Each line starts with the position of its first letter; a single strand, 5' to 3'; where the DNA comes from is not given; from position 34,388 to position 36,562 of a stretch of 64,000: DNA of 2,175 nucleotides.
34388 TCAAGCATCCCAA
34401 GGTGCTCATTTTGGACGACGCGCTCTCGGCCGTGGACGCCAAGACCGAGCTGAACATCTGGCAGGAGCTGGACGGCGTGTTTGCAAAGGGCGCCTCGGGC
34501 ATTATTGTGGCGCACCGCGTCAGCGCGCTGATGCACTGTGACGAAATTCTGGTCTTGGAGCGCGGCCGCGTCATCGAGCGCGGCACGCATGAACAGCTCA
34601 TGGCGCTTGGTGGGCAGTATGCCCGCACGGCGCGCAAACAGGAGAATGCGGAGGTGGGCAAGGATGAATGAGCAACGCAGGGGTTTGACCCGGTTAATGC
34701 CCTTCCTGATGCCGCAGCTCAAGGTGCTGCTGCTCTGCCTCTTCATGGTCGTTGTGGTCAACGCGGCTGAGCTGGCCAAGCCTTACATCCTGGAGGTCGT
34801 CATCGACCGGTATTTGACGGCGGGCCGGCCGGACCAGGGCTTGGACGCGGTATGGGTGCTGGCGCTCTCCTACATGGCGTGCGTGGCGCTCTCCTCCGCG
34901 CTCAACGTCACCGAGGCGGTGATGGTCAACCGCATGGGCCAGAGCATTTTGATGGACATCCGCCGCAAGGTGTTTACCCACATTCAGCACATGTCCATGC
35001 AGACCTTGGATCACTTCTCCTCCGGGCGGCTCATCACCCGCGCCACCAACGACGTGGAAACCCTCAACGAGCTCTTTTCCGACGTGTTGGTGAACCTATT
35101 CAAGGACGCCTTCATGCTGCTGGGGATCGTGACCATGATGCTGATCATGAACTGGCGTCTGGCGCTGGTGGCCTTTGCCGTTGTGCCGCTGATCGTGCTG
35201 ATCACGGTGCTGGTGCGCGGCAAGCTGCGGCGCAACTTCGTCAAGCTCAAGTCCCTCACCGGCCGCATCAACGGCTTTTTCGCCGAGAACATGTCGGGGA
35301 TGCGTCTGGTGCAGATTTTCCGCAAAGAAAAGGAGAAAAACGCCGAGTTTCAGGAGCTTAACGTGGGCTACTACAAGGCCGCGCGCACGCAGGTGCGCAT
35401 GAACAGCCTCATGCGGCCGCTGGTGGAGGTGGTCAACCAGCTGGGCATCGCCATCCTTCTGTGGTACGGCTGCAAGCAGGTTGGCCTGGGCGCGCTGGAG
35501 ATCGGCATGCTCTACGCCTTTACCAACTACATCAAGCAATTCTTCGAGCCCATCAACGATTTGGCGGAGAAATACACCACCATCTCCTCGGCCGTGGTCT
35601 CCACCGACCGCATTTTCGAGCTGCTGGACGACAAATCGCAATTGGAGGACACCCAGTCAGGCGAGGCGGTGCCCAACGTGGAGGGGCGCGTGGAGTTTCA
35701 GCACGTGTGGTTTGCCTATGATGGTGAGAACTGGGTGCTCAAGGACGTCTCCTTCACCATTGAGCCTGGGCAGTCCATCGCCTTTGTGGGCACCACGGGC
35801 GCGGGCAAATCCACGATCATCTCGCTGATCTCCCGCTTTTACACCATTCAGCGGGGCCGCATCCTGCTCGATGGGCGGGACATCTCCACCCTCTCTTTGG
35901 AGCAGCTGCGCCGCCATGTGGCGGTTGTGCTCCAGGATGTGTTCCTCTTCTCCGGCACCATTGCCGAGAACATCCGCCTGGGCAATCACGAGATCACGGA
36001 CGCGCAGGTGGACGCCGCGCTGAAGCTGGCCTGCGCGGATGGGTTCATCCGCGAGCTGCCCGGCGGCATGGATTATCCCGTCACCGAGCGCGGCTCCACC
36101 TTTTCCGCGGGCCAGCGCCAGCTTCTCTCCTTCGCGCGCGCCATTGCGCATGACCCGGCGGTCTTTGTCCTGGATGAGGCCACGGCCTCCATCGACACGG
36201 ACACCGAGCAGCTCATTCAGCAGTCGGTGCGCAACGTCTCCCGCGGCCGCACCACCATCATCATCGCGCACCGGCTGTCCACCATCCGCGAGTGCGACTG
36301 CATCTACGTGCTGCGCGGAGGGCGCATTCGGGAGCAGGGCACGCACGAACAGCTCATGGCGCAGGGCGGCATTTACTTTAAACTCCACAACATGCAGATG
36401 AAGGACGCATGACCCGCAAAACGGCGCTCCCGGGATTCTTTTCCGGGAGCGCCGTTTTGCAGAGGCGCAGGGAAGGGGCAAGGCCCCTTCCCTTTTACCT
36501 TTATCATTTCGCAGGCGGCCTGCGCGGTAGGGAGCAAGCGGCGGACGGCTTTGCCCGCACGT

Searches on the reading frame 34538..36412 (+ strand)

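Call 73: search_protein_families(library=pfam, proteins=[window:34538-36412:+], max_evalue=0.00001)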
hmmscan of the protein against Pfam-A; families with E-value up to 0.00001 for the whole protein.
window:34538-36412:+ (624 aa): 2 families
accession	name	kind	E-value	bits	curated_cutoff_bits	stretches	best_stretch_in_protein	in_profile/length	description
PF00664.28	ABC_membrane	-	3e-52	178.4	28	1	64-338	1-273/274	ABC transporter transmembrane region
PF00005.33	ABC_tran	-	5.6e-30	105.2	25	1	401-550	1-137/137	ABC transporter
